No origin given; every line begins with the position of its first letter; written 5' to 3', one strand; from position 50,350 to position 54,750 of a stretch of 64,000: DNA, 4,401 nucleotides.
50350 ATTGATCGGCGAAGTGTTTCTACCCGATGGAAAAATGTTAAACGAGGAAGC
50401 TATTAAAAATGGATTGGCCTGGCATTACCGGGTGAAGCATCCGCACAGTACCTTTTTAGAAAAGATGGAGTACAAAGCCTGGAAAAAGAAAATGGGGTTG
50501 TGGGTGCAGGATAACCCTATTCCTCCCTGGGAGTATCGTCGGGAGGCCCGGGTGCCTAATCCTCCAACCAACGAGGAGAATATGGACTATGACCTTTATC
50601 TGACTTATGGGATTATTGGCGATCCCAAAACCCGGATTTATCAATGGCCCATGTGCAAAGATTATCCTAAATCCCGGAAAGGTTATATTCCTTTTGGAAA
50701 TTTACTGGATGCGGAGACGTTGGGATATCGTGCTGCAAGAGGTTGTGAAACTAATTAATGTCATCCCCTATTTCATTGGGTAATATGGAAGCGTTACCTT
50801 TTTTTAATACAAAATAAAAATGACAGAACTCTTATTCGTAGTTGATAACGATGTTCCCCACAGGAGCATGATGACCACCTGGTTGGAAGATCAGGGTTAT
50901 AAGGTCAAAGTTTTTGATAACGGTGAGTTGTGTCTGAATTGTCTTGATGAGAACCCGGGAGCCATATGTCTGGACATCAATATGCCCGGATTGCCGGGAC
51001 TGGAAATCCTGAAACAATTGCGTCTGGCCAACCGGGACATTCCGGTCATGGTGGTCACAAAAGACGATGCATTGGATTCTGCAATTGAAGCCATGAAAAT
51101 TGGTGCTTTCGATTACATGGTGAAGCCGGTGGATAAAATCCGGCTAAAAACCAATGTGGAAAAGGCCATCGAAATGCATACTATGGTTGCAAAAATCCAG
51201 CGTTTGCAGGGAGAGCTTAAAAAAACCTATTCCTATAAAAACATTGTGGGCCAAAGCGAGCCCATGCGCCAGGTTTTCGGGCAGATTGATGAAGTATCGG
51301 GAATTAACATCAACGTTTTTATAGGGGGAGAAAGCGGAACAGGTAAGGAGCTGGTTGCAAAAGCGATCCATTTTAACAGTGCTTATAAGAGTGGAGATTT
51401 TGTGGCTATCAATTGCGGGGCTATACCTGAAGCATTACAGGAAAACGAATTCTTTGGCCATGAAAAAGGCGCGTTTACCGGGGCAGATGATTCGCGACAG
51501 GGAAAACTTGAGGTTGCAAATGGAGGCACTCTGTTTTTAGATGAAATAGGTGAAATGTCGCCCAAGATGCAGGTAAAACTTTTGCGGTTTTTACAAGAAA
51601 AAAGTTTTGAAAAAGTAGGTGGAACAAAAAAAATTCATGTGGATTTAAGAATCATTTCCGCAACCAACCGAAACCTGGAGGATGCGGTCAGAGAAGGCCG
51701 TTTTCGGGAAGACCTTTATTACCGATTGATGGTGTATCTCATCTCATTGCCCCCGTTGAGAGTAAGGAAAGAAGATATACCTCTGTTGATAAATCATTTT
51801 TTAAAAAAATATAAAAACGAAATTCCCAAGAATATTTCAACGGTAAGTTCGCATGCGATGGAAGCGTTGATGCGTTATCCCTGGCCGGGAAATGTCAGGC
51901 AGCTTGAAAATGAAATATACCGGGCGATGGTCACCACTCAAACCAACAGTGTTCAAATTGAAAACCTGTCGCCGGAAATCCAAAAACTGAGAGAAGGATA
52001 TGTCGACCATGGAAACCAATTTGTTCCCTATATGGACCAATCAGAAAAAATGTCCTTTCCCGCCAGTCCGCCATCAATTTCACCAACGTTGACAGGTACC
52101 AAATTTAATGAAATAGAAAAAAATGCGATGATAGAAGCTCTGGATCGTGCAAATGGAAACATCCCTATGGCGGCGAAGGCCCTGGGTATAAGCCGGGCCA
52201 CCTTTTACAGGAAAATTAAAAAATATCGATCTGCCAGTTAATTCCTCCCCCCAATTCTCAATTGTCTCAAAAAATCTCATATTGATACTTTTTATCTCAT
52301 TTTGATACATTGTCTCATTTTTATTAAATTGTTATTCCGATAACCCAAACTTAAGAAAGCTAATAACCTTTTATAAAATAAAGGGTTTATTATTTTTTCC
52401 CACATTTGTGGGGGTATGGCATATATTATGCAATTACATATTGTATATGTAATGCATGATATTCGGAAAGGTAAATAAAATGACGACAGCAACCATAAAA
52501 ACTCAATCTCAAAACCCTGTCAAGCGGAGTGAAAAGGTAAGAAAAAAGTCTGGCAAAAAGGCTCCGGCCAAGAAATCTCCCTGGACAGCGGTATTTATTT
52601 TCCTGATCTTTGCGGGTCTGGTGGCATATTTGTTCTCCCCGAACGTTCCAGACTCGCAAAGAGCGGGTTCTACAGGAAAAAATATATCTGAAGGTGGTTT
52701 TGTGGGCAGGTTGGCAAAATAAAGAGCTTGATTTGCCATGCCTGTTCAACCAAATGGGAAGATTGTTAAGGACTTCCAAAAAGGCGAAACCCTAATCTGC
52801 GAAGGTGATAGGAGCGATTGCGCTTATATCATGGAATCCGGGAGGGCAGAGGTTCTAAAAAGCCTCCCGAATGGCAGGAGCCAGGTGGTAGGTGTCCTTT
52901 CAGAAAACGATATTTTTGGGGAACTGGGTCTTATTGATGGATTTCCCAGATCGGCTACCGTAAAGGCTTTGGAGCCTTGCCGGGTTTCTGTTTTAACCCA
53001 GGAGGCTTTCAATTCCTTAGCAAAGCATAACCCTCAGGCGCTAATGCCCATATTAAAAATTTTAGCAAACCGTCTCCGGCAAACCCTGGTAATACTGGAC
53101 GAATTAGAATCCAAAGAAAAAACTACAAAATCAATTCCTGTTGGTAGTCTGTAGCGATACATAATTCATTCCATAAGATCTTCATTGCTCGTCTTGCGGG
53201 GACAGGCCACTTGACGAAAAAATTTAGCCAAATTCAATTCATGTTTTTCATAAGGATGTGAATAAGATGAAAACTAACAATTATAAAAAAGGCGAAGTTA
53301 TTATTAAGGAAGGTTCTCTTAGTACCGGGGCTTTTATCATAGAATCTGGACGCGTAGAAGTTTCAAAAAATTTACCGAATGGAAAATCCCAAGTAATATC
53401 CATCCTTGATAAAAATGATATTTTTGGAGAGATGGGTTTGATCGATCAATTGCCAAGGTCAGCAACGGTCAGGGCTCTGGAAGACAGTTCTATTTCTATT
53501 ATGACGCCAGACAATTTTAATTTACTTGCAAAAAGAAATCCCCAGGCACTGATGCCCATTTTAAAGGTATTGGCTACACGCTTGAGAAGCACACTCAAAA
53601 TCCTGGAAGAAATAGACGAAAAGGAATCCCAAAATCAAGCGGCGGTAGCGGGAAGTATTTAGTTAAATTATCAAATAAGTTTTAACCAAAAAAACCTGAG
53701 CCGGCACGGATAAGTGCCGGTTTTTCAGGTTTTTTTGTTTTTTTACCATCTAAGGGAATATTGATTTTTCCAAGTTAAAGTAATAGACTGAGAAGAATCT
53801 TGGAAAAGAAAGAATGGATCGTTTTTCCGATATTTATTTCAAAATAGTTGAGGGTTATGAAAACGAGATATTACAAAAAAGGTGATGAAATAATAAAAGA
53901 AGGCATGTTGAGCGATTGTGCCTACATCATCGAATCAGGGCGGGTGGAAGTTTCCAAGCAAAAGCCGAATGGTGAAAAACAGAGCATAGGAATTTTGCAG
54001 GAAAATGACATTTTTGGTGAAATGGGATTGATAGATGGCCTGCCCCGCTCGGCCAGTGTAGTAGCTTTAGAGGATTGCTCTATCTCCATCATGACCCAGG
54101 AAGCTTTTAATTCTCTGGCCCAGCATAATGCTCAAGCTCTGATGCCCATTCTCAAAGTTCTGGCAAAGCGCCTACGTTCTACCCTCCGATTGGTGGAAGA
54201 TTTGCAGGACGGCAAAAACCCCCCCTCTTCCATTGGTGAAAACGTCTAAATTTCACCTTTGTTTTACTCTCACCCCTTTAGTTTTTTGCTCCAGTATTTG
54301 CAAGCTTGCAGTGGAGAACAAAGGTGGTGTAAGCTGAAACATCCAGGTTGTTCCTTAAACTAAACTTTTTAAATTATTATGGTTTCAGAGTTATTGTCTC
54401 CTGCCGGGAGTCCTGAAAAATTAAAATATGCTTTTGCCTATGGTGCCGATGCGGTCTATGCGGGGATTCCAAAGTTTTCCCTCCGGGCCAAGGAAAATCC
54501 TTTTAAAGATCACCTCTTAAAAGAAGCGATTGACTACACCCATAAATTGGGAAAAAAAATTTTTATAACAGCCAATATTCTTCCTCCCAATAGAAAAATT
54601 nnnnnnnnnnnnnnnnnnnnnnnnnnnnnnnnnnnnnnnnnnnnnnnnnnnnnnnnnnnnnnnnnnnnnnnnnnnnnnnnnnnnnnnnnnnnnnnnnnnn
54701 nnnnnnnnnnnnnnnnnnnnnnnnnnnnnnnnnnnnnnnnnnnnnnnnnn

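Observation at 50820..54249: Orphan sigma54 activator, direct-repeat UAS, -24/-12 promoter, small membrane protein and three tandem stand-alone cNMP-binding proteins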

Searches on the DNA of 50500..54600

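Call 69: search_rna_families(source=window, start=50500, end=54600, threshold=evalue, max_evalue=1)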
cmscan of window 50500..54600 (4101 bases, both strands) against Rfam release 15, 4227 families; matches with E-value up to 1: 1.
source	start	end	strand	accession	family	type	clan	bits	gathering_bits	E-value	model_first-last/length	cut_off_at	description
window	53654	53741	+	RF02064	STnc370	Gene; sRNA;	-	28.6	54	0.68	1-71/71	no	Enterobacterial sRNA STnc370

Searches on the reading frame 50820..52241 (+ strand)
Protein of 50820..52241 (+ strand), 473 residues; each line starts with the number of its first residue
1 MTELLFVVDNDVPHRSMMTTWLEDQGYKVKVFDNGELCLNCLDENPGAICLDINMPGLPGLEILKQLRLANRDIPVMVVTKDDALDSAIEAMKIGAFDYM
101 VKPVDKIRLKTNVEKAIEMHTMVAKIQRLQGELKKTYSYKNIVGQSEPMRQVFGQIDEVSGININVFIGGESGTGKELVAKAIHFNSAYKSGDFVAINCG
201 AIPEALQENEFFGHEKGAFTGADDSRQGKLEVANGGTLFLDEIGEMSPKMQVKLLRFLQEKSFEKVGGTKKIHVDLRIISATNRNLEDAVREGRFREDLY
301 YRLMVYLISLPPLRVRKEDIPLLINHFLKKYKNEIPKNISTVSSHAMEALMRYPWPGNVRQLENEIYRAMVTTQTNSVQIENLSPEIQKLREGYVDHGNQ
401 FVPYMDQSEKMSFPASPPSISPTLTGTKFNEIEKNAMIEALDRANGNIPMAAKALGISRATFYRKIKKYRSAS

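Call 3: search_protein_families(library=pfam, proteins=[window:50820-52241:+], max_evalue=0.01)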
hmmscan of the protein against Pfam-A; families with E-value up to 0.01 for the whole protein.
window:50820-52241:+ (473 aa): 12 families
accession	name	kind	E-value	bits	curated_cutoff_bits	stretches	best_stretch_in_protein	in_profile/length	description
PF00158.32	Sigma54_activat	-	2.9e-69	232.5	20.2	1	142-308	1-167/168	Sigma-54 interaction domain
PF25601.1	AAA_lid_14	-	1e-26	93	27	1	314-391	1-78/87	AAA+ ATPase lid domain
PF00072.30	Response_reg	-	2.6e-24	86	30.2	1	6-113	2-110/111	Response regulator receiver domain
PF14532.12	Sigma54_activ_2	-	7.7e-20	72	25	1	143-313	1-138/138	Sigma-54 interaction domain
PF02954.25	HTH_8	-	1.9e-14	53.5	22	1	431-469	4-42/42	Bacterial regulatory protein, Fis family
PF07728.20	AAA_5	-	9.5e-06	26.1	22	1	165-285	1-124/139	AAA domain (dynein-related subfamily)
PF13551.12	HTH_29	-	1.7e-05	25.2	28.1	1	437-471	4-38/64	Winged helix-turn helix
PF18024.7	HTH_50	-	0.00034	20.7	27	1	430-469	9-47/50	Helix-turn-helix domain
PF00004.35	AAA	-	0.00074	20.4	21.2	1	168-300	3-128/131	ATPase family associated with various cellular activities (AAA)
PF01078.27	Mg_chelatase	-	0.0032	17.3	20.3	0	221-257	93-129/207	Magnesium chelatase, subunit ChlI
PF13518.12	HTH_28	-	0.0036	17.8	25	1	437-471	5-38/52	Helix-turn-helix domain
PF13556.12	HTH_30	-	0.0055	16.9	27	0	441-469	8-36/59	PucR C-terminal helix-turn-helix domain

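Call 4: search_protein_families(library=ncbifam, proteins=[window:50820-52241:+], max_evalue=0.01)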
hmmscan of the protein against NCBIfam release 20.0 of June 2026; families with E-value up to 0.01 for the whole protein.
window:50820-52241:+ (473 aa): 111 families (the best 25 are shown)
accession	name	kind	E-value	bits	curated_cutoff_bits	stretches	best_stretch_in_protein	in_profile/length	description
NF008469.0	PRK11361.1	equivalog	2.1e-129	432.3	714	1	5-469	7-454/461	acetoacetate metabolism transcriptional regulator AtoC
TIGR01818.1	ntrC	equivalog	4.5e-126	421.3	558.6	1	6-468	2-462/463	nitrogen regulation protein NR(I)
NF041946.1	LuxO_transreg_Vib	equivalog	9e-117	390.7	800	1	17-470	11-461/463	quorum-sensing sigma-54 dependent transcriptional regulator LuxO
TIGR02915.1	PEP_resp_reg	equivalog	1.8e-116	389.6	502.6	2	26-384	20-383/445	PEP-CTERM-box response regulator transcription factor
NF007689.0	PRK10365.1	equivalog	3.3e-107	359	760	1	5-377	8-376/441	sigma-54-dependent response regulator transcription factor ZraR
TIGR01817.1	nifA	equivalog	6.3e-107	358.5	528.85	1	115-461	173-519/534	nif-specific transcriptional activator NifA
NF008176.1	PRK10923.1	equivalog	6.6e-106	354.7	620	1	5-468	6-465/469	nitrogen regulation protein NR(I)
NF041552.1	TF_PrdR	equivalog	5e-104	348.7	795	1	117-469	242-576/577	sigma-54 dependent transcriptional regulator PrdR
NF051870.1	NAssimRespRegNtrX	equivalog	4e-98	329.2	600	1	5-468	4-449/452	nitrogen assimilation response regulator NtrX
NF038308.1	RNA_repair_RtcR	equivalog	8.9e-98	328.4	650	1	85-470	123-517/530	RNA repair transcriptional activator RtcR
NF003451.0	PRK05022.1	equivalog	3.6e-96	322.9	476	1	113-468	159-507/512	nitric oxide reductase transcriptional regulator NorR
NF050807.1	TransRegFlbDCaul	equivalog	3e-94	316.5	750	1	24-471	22-440/454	sigma-54-dependent transcriptional regulator FlbD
NF011695.0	PRK15115.1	equivalog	4.6e-93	312.4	763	1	5-375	9-370/445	two-component system response regulator GlrR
NF041906.1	V4R_TF_MobR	exception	1.7e-90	304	999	1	129-469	221-544/544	phenol degradation transcriptional regulator MobR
NF049963.1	RespRegFlgRCampy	domain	1.3e-88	297.7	750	1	6-386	4-380/429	fla regulon two-component system response regulator FlgR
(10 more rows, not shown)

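Call 55: search_protein_families(library=padloc, proteins=[window:50820-52241:+], max_evalue=0.01)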
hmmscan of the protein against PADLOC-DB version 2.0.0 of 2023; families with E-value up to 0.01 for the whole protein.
window:50820-52241:+ (473 aa): 8 families
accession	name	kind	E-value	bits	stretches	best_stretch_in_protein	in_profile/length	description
PDLC01995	RtcR_PspF2--CARF_AAA_HTH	-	6.8e-110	366.5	1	104-470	130-479/481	-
PDLC01994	RtcR_PspF1--CARF_AAA_HTH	-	2.9e-55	186.2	1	123-468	144-467/468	-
PDLC01993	RtcR--CARF_AAA_HTH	-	5.3e-53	178.2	1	137-397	177-446/523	-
PDLC04606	PDC-M37B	-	2.6e-06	24.9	1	138-375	151-384/390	-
PDLC04605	PDC-M37B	-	9.3e-05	19.7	1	165-375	306-512/518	-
PDLC04133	mad1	-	0.0034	15.7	1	447-469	7-29/60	mads_1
PDLC04055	PD-T4-6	-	0.0037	14.1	1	4-119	367-485/496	-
PDLC01268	CasR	-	0.0057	14.6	0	407-470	109-162/179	"CAS-I,CAS-II,CAS-III,CAS-IV,CAS-V,CAS-VI; associated_signaling"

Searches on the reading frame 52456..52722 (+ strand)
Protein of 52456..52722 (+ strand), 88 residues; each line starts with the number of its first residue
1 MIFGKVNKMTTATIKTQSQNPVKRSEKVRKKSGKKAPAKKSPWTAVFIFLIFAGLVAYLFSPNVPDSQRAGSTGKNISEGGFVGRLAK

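Call 3: search_protein_families(library=pfam, proteins=[window:52456-52722:+], max_evalue=0.01)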
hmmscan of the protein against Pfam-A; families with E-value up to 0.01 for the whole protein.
window:52456-52722:+ (88 aa): 1 family
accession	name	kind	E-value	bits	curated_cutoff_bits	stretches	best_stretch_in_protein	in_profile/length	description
PF13396.11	PLDc_N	-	0.0055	17.1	23.3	1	35-60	14-39/42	Phospholipase_D-nuclease N-terminal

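Call 4: search_protein_families(library=ncbifam, proteins=[window:52456-52722:+], max_evalue=0.01)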
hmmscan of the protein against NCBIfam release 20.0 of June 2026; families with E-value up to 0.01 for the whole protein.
window:52456-52722:+ (88 aa): 0 families

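Call 34: find_homologous_proteins(query=window:52480-52722:+, max_evalue=0.001)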
Query window:52480-52722:+ (80 aa): 58 proteins with E <= 0.001 among 58 candidates.
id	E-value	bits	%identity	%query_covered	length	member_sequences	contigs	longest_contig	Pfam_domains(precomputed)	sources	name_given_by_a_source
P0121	1.1e-39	151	93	100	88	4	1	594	-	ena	-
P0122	3.7e-26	108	75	100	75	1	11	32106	-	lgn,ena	-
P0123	3.7e-24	102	73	100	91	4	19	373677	-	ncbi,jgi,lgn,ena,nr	ncbi:MAG: hypothetical protein HOK41_01995 [Nitrospina sp.]|jgi:hypothetical protein|nr:hypothetical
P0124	5.8e-24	101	71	100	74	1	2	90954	-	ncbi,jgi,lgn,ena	-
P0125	8.4e-24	100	65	100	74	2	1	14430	-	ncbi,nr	ncbi:MAG: hypothetical protein H8E32_18340 [Nitrospinae bacterium]|nr:hypothetical protein [Nitrospi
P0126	1.7e-23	100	71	100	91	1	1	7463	-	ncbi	-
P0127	1.1e-22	97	71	100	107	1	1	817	-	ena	-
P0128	1.1e-21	94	71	100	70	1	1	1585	-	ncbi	-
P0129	1.9e-21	93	69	100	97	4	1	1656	-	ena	-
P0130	5.3e-20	88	66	100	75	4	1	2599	-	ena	-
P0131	2.8e-19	86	64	100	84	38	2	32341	-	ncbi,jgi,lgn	ncbi:MAG: hypothetical protein ACI8PD_001350 [Nitrospinales bacterium]|jgi:hypothetical protein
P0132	5.8e-19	85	64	94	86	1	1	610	-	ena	-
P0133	6.7e-19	85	62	98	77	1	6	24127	-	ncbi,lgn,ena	-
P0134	2.0e-17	80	59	100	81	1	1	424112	-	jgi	jgi:hypothetical protein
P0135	5.9e-17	79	61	83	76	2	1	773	-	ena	-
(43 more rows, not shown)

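Call 55: search_protein_families(library=padloc, proteins=[window:52480-52722:+], max_evalue=0.01)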
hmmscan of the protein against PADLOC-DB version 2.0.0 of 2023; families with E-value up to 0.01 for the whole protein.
window:52480-52722:+ (80 aa): 0 families
